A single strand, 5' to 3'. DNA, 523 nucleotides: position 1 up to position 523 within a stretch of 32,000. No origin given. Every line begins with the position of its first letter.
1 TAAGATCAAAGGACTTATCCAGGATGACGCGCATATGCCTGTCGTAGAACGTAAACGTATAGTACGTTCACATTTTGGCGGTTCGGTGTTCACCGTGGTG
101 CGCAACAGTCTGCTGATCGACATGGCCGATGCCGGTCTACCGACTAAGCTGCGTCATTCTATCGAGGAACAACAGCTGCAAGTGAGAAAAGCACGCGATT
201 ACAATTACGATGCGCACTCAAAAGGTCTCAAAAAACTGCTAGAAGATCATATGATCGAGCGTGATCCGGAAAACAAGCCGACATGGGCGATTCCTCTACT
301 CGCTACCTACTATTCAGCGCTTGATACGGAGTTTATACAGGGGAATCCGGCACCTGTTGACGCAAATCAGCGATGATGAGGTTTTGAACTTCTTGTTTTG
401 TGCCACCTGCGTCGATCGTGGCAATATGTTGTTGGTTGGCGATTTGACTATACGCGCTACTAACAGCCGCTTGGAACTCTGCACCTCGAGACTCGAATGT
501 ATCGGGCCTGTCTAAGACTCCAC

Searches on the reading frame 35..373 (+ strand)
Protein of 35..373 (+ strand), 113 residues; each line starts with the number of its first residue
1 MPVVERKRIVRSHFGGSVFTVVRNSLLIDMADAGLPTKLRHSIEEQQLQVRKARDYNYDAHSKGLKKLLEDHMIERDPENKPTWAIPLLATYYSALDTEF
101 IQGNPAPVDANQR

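Call 100: search_protein_families(library=pfam, alignment_id=A7, max_evalue=0.000001)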
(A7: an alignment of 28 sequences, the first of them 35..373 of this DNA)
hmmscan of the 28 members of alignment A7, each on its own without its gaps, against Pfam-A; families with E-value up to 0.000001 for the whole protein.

A. member 1, window:35-373:+ (113 aa): 0 families

B. families by the number of members that match (of 28 scanned): 42 families (the first 25 are shown)
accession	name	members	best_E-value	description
PF03065.20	Glyco_hydro_57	1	6.1e-62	Glycosyl hydrolase family 57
PF00687.26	Ribosomal_L1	1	1.4e-60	Ribosomal protein L1p/L10e family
PF04461.18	DUF520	1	2.2e-49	Protein of unknown function (DUF520)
PF07992.20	Pyr_redox_2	1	3.9e-36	Pyridine nucleotide-disulphide oxidoreductase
PF00849.27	PseudoU_synth_2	1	8.6e-34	RNA pseudouridylate synthase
PF22769.1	DCD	1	1.3e-30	dCTP deaminase-like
PF02357.24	NusG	1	2.3e-30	Transcription termination factor nusG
PF00723.27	Glyco_hydro_15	1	6.1e-29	Glycosyl hydrolases family 15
PF06737.19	Transglycosylas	1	1.9e-27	Transglycosylase-like domain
PF01494.25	FAD_binding_3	1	6.2e-26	FAD binding domain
PF00534.26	Glycos_transf_1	1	2.5e-24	Glycosyl transferases group 1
PF00298.24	Ribosomal_L11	1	2.6e-23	Ribosomal protein L11, RNA binding domain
PF13439.12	Glyco_transf_4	1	3.3e-23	Glycosyltransferase Family 4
PF00535.33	Glycos_transf_2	1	7.7e-23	Glycosyl transferase family 2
PF13692.12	Glyco_trans_1_4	1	8.9e-22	Glycosyl transferases group 1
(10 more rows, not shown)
